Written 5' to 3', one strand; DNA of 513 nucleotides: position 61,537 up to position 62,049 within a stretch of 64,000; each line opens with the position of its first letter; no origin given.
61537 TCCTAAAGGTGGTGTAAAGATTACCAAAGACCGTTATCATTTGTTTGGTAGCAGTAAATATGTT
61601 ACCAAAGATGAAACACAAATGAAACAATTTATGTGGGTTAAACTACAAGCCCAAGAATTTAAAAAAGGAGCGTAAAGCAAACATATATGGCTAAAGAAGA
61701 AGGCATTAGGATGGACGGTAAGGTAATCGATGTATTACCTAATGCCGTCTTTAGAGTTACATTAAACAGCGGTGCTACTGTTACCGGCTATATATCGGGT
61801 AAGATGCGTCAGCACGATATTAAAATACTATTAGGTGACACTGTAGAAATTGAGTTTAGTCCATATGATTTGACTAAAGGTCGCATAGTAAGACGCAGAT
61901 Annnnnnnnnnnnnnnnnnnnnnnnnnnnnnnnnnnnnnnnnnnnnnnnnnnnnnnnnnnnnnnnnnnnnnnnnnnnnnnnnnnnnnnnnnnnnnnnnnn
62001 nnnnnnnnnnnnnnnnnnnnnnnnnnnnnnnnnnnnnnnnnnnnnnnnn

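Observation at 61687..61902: Phage-encoded translation initiation factor IF-1 (infA)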

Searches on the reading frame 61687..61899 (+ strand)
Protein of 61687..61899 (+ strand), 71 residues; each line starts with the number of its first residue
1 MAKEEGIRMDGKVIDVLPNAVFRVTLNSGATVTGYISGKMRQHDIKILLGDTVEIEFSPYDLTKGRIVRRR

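Call 3: search_protein_families(library=pfam, proteins=[window:61687-61899:+], max_evalue=0.01)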
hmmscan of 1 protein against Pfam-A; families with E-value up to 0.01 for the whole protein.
window:61687-61899:+ (71 aa): 2 families
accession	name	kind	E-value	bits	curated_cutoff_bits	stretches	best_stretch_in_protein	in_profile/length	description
PF01176.25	eIF-1a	-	3.2e-22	78.4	30.2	1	8-70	2-64/64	Translation initiation factor 1A / IF-1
PF16745.11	RsgA_N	-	0.0011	19.1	27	1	21-56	11-45/54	RsgA N-terminal domain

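Call 4: search_protein_families(library=ncbifam, proteins=[window:61687-61899:+], max_evalue=0.01)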
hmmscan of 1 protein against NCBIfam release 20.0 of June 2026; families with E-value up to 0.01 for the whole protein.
window:61687-61899:+ (71 aa): 1 family
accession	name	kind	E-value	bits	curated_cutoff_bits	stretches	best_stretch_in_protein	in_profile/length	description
TIGR00008.1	infA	equivalog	5.5e-30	103.2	61.15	1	3-70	1-68/69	translation initiation factor IF-1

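Call 5: search_solved_structures(query=window:61687-61899:+, show_alignments=3)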
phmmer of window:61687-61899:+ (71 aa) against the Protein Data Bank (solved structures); distinct sequences matched with E-value up to 0.001: 12.
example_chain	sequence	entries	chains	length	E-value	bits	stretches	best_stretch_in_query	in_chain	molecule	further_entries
9fco_I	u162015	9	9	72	5.1e-22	80.1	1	1-70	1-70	Translation initiation factor IF-1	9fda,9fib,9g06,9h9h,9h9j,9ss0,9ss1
2n78_A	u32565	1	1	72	8.5e-22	79.4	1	1-70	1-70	Translation initiation factor IF-1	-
1ah9_A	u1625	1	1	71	2.5e-21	77.9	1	2-70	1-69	INITIATION FACTOR 1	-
2n3s_A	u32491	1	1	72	3.9e-21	77.3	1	1-70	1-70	Translation initiation factor IF-1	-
5lmn_W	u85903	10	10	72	1.5e-20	75.5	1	1-71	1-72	Translation initiation factor IF-1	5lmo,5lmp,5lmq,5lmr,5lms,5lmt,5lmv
1hr0_W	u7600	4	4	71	3.3e-20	74.4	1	4-71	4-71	TRANSLATION INITIATION FACTOR | translation Initiation Factor 1 | Translation initiation factor IF-1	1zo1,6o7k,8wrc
3i4o_A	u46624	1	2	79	5e-20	73.8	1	1-70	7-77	Translation initiation factor IF-1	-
9dcn_A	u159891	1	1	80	1.1e-19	72.7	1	1-70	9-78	Translation initiation factor IF-1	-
2n8n_A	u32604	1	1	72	1.6e-19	72.2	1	1-70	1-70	Translation initiation factor IF-1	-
4ql5_A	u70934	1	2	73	1.8e-19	72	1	1-70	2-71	Translation initiation factor IF-1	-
6c00_A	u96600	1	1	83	4.1e-18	67.8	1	1-70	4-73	Translation initiation factor IF-1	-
2nch_A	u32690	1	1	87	2.9e-10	43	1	8-70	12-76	Translation initiation factor IF-1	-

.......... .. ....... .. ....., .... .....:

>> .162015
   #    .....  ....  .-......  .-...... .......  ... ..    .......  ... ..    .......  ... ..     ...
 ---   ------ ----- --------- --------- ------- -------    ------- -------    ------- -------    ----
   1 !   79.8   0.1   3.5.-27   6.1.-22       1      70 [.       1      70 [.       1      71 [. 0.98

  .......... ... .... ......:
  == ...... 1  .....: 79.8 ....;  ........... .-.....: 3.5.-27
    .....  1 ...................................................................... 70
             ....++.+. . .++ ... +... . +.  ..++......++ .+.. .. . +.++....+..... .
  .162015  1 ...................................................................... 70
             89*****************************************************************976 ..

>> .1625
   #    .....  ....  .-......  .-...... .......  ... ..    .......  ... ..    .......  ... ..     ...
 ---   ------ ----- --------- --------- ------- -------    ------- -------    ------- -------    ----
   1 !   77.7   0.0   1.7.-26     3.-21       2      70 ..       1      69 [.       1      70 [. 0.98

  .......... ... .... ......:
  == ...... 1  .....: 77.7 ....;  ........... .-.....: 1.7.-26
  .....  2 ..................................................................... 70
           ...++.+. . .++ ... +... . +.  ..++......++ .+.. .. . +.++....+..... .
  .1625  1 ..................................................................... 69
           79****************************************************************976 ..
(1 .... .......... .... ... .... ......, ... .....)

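Call 7: search_dna_similar(query=window:61687-61899:+, collection=phages, mode=protein, max_rows=60)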
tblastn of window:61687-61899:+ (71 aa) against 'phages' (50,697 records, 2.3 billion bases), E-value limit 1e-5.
Records with a match: 35; places in all: 35; records where one place covers at least 80% of the query: 35.
Best place of each record, by identity: <60% 35.
By first word of the organism name: Prevotella 15; Bacteroides 6; Bacteriophage 4; Listeria 3; uncultured 2; Acinetobacter 2; Sinorhizobium 1; Enterococcus 1; Staphylococcus 1.
By host as written in the record: Prevotella sp. 15; - 8; Listeria monocytogenes 3; Sinohrizobium meliloti NRRL L-50 1; Enterococcus faecalis 1; Staphylococcus aureus 1; Bacteroides thetaiotaomicron VPI-5487 1; Bacteroides thetaiotaomicron VPI-5488 1; and 4 more.
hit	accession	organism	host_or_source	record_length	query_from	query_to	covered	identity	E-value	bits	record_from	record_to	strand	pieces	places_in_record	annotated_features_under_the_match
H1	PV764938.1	Sinorhizobium phage Phosso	Sinohrizobium meliloti NRRL L-50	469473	1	70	99%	58.6%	2e-21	91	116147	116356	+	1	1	translation initiation factor IF-1 | hypothetical protein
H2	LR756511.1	uncultured phage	metagenomic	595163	1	70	99%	58.6%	1e-20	89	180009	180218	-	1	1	record has no annotation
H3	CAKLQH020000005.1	Acinetobacter phage MD-2021a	not known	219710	3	70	96%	57.4%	2e-18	82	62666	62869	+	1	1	infA: translation initiation factor IF-1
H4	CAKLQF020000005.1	Acinetobacter phage MD-2021a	not known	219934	3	70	96%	57.4%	2e-18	82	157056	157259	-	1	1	infA: translation initiation factor IF-1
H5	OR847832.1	Listeria phage LM 4-11-1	Listeria monocytogenes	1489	1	70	99%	54.3%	1e-16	77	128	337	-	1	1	record has no annotation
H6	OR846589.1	Enterococcus phage Efs 1-1-1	Enterococcus faecalis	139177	1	70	99%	52.9%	1e-17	80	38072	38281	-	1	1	record has no annotation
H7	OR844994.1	Staphylococcus phage SA 1306 Kay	Staphylococcus aureus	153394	1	70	99%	51.4%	1e-17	80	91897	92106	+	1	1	record has no annotation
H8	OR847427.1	Listeria phage LM 4-11-1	Listeria monocytogenes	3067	1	70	99%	51.4%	6e-17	78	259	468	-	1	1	record has no annotation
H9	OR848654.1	Listeria phage LM 4-14-1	Listeria monocytogenes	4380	1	70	99%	51.4%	6e-17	78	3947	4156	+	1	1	record has no annotation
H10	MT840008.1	Bacteriophage sp.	human fecal samples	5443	1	70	99%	51.4%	4e-16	76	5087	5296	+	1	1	record has no annotation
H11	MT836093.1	Bacteriophage sp.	human fecal samples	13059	3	70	96%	51.5%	1e-16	77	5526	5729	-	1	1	record has no annotation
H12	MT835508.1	Bacteriophage sp.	human fecal samples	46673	1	70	99%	50.0%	6e-17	78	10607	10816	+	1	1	record has no annotation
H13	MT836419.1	Bacteriophage sp.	human fecal samples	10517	1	70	99%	47.1%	2e-15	74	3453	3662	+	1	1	record has no annotation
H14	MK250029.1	Prevotella phage Lak-C1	Prevotella sp.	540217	1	70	99%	45.7%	3e-15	73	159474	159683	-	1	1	record has no annotation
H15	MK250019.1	Prevotella phage Lak-A2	Prevotella sp.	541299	1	70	99%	45.7%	3e-15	73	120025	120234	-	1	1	record has no annotation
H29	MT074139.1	Bacteroides phage DAC19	Bacteroides thetaiotaomicron VPI-5487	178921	3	70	96%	44.1%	3e-9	56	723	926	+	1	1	hypothetical protein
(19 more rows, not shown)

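Call 15: find_homologous_proteins(query=window:61687-61899:+, max_evalue=1e-10)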
Query window:61687-61899:+ (71 aa): 5464 proteins with E <= 1e-10 among 5480 candidates; the best 120 are listed.
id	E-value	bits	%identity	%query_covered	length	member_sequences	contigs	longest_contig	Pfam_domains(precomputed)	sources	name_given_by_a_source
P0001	1.3e-36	140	96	100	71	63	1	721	PF01176.26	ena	-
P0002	1.4e-36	140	94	100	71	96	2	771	PF01176.26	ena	-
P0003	1.8e-36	140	96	100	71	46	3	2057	PF01176.26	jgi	jgi:translation initiation factor IF-1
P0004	2.9e-36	139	96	100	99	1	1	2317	PF01176.26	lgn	-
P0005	7.4e-36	138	93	100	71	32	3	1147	PF01176.26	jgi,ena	jgi:translation initiation factor IF-1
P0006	1.2e-35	137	93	100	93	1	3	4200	PF01176.26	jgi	jgi:translation initiation factor IF-1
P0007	1.5e-35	137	94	100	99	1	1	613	PF01176.26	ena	-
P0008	2.8e-35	136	93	100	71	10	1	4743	PF01176.26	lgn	-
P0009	3.8e-35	136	92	100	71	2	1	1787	PF01176.26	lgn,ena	-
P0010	5.2e-35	135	92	100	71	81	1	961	PF01176.26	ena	-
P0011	5.3e-35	135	90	100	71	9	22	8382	PF01176.26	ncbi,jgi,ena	jgi:translation initiation factor IF-1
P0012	5.5e-35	135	92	100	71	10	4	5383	PF01176.26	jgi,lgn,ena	jgi:translation initiation factor IF-1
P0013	5.6e-35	135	90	100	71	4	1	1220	PF01176.26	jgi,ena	jgi:translation initiation factor IF-1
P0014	7.3e-35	135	92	100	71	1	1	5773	PF01176.26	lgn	-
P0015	1.1e-34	134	90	100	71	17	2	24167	PF01176.26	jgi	jgi:translation initiation factor IF-1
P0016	1.1e-34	134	92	100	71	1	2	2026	PF01176.26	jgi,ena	jgi:translation initiation factor IF-1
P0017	1.1e-34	134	92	100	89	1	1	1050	PF01176.26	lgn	-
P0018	1.4e-34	134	89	100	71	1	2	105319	PF01176.26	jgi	jgi:translation initiation factor IF-1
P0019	2.0e-34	134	90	100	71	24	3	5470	PF01176.26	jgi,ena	jgi:translation initiation factor IF-1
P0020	2.8e-34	133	89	100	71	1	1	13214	PF01176.26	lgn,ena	-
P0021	2.9e-34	133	90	100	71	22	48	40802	PF01176.26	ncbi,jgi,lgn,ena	jgi:translation initiation factor IF-1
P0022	3.9e-34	133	87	100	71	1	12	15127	PF01176.26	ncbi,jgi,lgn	jgi:translation initiation factor IF-1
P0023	4.0e-34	133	90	100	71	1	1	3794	PF01176.26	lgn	-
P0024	7.8e-34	132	87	100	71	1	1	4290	PF01176.26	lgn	-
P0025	1.1e-33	131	87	100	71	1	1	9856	PF01176.26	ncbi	-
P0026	1.1e-33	131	86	100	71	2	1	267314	PF01176.26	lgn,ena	-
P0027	1.1e-33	131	86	100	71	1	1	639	PF01176.26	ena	-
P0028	1.1e-33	131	87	100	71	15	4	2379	PF01176.26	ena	-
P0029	1.5e-33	131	89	100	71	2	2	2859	PF01176.26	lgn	-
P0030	1.5e-33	131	90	100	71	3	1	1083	PF01176.26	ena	-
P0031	1.5e-33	131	87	100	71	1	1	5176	PF01176.26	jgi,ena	jgi:translation initiation factor IF-1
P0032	1.6e-33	131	86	100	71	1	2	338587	PF01176.26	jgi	jgi:translation initiation factor IF-1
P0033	1.6e-33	131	90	100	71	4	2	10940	PF01176.26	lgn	-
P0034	2.1e-33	130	87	100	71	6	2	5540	PF01176.26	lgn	-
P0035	2.1e-33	130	86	100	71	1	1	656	PF01176.26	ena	-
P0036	2.3e-33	130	89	100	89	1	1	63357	PF01176.26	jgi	-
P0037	2.9e-33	130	86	100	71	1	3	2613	PF01176.26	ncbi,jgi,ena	jgi:translation initiation factor IF-1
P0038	3.0e-33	130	87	100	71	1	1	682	PF01176.26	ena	-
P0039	3.0e-33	130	87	100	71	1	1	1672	PF01176.26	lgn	-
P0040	4.0e-33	129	86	100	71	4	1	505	PF01176.26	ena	-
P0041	4.0e-33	129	86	100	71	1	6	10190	PF01176.26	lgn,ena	-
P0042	4.0e-33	129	86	100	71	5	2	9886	PF01176.26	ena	-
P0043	4.1e-33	129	85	100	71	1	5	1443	PF01176.26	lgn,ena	-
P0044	4.3e-33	129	87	100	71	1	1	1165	PF01176.26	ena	-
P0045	5.6e-33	129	86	100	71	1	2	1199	PF01176.26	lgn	-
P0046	5.7e-33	129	86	100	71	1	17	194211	PF01176.26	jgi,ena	jgi:translation initiation factor IF-1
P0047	5.7e-33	129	83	100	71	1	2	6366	PF01176.26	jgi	jgi:translation initiation factor IF-1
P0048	5.8e-33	129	87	100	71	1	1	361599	PF01176.26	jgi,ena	jgi:translation initiation factor IF-1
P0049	6.6e-33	129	90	97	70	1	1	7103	PF01176.26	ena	-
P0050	6.6e-33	129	87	100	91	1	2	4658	PF01176.26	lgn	-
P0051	6.7e-33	129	84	97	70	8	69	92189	PF01176.26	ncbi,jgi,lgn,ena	jgi:translation initiation factor IF-1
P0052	7.9e-33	128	87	100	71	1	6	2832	PF01176.26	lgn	-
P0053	7.9e-33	128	87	99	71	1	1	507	PF01176.26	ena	-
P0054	8.0e-33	128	86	100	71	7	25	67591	PF01176.26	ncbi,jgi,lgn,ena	jgi:translation initiation factor IF-1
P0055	8.0e-33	128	85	100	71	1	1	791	PF01176.26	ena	-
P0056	1.1e-32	128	86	100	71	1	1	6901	PF01176.26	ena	-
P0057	1.1e-32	128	86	100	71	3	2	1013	PF01176.26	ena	-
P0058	1.1e-32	128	86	100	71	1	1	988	PF01176.26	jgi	-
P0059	1.4e-32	128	89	99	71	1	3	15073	PF01176.26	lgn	-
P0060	1.5e-32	128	85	100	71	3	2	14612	PF01176.26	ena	-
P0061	1.5e-32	128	89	100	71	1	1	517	PF01176.26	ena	-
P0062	1.6e-32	128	83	100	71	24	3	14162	PF01176.26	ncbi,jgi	jgi:translation initiation factor IF-1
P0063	1.6e-32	128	85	100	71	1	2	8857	PF01176.26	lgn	-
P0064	1.7e-32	127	86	100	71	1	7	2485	PF01176.26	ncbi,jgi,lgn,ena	jgi:translation initiation factor IF-1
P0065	2.5e-32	127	87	97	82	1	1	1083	PF01176.26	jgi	-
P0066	2.7e-32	127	90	96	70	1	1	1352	PF01176.26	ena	-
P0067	2.8e-32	127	86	100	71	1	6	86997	PF01176.26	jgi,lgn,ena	jgi:translation initiation factor IF-1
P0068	3.0e-32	127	85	100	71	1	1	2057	PF01176.26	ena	-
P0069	3.1e-32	127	82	100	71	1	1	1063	PF01176.26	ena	-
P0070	3.2e-32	127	89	100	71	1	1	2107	PF01176.26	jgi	jgi:translation initiation factor IF-1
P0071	4.2e-32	126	83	100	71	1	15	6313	PF01176.26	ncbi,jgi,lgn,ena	jgi:translation initiation factor IF-1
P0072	4.9e-32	126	90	97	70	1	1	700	PF01176.26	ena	-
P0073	5.9e-32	126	85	100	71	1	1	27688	PF01176.26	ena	-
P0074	5.9e-32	126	83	100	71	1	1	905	PF01176.26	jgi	jgi:translation initiation factor IF-1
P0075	6.2e-32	126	85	100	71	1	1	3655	PF01176.26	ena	-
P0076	6.4e-32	126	89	100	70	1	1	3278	PF01176.26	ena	-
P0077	6.5e-32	126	87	100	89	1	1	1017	PF01176.26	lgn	-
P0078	8.3e-32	125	82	100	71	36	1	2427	PF01176.26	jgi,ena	jgi:translation initiation factor IF-1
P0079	8.5e-32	125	82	100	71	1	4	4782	PF01176.26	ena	-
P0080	1.1e-31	125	83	100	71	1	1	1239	PF01176.26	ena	-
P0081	1.2e-31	125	82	100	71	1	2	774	PF01176.26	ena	-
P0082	1.2e-31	125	83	100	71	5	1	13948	PF01176.26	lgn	-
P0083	1.2e-31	125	85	100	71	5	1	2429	PF01176.26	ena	-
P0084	1.6e-31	124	82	100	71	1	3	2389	PF01176.26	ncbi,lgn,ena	-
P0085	1.6e-31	124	82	100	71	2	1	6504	PF01176.26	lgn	-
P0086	1.6e-31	124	82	100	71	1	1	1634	PF01176.26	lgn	-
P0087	1.6e-31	124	83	100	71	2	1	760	PF01176.26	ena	-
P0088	1.6e-31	124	83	100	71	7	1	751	PF01176.26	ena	-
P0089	1.6e-31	124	82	100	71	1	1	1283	PF01176.26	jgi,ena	jgi:translation initiation factor IF-1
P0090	1.7e-31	124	85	100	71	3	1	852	PF01176.26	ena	-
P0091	1.7e-31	124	80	100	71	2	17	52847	PF01176.26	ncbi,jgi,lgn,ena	jgi:translation initiation factor IF-1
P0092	1.9e-31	124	81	97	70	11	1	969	PF01176.26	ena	-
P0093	2.2e-31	124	82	100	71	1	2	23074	PF01176.26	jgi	jgi:translation initiation factor IF-1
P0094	2.2e-31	124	86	100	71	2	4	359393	PF01176.26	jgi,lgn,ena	-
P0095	2.2e-31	124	83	100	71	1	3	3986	PF01176.26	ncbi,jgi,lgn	jgi:translation initiation factor IF-1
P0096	2.3e-31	124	85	100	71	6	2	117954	PF01176.26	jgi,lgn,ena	jgi:translation initiation factor IF-1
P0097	2.3e-31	124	82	100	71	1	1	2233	PF01176.26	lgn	-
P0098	2.3e-31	124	87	100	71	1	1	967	PF01176.26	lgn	-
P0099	2.4e-31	124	87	100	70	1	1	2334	PF01176.26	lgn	-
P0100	2.7e-31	124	86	100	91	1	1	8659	PF01176.26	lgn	-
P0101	2.7e-31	124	84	97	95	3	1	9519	PF01176.26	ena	-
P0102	3.1e-31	123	82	100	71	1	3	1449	PF01176.26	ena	-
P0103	3.1e-31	123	83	100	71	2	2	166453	PF01176.26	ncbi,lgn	-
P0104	3.1e-31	123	82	100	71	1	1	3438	PF01176.26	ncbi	-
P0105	3.2e-31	123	85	100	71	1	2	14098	PF01176.26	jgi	-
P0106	3.3e-31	123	80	100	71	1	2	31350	PF01176.26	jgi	jgi:translation initiation factor IF-1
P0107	4.4e-31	123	83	100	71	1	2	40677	PF01176.26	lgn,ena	-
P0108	4.4e-31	123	85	100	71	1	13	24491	PF01176.26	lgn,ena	-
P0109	4.4e-31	123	83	100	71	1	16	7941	PF01176.26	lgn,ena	-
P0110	4.5e-31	123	80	100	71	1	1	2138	PF01176.26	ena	-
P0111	4.5e-31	123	85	100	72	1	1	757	PF01176.26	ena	-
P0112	5.3e-31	123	79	100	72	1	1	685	PF01176.26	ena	-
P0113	6.1e-31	123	82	100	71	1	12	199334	PF01176.26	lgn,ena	-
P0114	6.2e-31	123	82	100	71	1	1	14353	PF01176.26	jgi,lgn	-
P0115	6.2e-31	122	82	100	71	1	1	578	PF01176.26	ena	-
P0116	6.2e-31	122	82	100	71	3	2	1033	PF01176.26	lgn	-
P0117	6.2e-31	122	82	100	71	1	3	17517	PF01176.26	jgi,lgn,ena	jgi:translation initiation factor IF-1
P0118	6.3e-31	122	79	100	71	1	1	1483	PF01176.26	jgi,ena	jgi:translation initiation factor IF-1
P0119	6.3e-31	122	82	100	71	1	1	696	PF01176.26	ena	-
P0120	6.7e-31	122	82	100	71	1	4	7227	PF01176.26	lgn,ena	-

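Call 17: find_encoding_contigs(protein=P0048, flank=10000, max_places=3)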
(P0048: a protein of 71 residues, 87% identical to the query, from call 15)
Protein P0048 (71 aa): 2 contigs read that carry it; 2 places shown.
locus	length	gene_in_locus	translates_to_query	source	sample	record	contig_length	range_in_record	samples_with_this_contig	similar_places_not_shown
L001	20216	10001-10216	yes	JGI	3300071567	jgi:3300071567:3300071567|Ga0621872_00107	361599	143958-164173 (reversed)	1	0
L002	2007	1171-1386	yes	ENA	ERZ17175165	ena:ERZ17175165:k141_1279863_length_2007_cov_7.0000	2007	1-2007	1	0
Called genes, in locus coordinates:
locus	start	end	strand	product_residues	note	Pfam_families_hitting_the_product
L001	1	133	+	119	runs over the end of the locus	-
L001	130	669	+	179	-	-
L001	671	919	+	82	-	-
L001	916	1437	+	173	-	PF00383:dCMP_cyt_deam_1, PF14437:MafB19-deam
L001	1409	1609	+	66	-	-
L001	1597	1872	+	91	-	-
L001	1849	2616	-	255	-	PF00768:Peptidase_S11, PF13354:Beta-lactamase2 (faint)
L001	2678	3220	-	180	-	PF14235:DUF4337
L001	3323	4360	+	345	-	-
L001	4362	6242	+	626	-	-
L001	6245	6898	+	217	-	-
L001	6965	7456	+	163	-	-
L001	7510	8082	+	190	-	PF06941:NT5C (weak)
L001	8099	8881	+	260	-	PF13441:Gly-zipper_YMGG (faint)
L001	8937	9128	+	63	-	PF04014:MazE_antitoxin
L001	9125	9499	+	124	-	-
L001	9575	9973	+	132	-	-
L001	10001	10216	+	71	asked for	PF01176:eIF-1a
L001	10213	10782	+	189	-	PF00081:Sod_Fe_N (weak), PF02777:Sod_Fe_C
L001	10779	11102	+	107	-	PF01521:Fe-S_biosyn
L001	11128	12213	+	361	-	-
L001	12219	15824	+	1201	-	-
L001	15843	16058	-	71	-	-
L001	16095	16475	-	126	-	-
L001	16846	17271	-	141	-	-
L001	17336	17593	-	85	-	-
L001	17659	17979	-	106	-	-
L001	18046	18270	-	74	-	-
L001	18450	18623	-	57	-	-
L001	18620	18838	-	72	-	-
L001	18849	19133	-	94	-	-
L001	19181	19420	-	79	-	-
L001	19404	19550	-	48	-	-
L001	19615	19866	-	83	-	PF23835:DUF7205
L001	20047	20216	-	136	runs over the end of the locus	-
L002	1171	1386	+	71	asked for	PF01176:eIF-1a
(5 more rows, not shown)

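Call 18: find_encoding_contigs(protein=window:61687-61899:+, flank=10000, max_places=4)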
Protein window:61687-61899:+ (71 aa): 13 contigs read that carry it; 4 places shown.
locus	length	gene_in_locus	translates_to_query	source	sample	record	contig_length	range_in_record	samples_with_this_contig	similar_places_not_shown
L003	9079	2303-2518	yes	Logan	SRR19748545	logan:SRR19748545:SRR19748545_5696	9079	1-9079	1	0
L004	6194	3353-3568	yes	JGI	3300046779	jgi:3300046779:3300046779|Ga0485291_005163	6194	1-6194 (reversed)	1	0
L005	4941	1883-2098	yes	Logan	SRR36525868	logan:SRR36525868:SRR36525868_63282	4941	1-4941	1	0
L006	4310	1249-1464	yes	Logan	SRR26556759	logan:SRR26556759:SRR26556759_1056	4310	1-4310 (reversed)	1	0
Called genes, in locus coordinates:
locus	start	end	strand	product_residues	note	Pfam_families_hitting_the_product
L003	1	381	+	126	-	?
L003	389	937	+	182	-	PF06941:NT5C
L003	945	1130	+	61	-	PF04014:MazE_antitoxin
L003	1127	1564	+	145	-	-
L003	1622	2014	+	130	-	-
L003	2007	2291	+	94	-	-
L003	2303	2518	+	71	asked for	PF01176:eIF-1a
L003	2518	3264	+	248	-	-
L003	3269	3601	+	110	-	PF01521:Fe-S_biosyn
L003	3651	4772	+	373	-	-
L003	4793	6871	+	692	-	-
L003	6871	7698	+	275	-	PF12810:ALK_LTK_GRD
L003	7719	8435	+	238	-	PF13385:Laminin_G_3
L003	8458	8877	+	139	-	-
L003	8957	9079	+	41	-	?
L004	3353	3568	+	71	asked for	PF01176:eIF-1a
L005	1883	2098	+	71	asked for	PF01176:eIF-1a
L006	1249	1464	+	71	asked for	PF01176:eIF-1a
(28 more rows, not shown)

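Call 23: find_related_loci(query=window:61687-61899:+, collection=viral_contigs, flank=10000)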
Query window:61687-61899:+ (71 aa) in viral_contigs; peptide patterns used: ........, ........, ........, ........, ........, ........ (x = any residue, [..] = any of these).
293 stretches matched a pattern; 241 encode a relative of the query (tblastn E <= 1e-3); the best 80 are kept; 80 distinct loci.
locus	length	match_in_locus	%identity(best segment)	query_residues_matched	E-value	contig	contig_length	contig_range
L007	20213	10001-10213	97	1-71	1e-42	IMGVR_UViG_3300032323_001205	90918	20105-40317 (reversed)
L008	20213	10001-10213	96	1-71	2e-41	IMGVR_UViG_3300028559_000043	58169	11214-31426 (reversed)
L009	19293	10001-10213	96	1-71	2e-41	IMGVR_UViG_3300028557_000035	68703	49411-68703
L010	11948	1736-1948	94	1-71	3e-41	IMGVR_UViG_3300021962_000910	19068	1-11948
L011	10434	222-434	94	1-71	6e-41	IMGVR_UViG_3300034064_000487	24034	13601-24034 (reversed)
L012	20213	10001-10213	93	1-71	5e-41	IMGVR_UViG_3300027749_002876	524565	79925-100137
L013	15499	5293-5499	97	3-71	1e-40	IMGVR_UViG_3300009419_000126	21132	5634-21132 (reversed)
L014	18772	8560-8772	92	1-71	3e-40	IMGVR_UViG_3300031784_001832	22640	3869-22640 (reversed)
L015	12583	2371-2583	92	1-71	3e-40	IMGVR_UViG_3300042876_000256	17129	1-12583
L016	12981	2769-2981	92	1-71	3e-40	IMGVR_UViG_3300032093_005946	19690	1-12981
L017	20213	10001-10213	92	1-71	3e-40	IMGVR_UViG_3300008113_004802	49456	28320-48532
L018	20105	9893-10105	92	1-71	2e-40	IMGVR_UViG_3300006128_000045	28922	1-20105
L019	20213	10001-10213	89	1-71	6e-40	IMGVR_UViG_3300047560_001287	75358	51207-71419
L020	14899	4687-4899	92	1-71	1e-39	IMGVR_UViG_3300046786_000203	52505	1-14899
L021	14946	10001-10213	90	1-71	1e-39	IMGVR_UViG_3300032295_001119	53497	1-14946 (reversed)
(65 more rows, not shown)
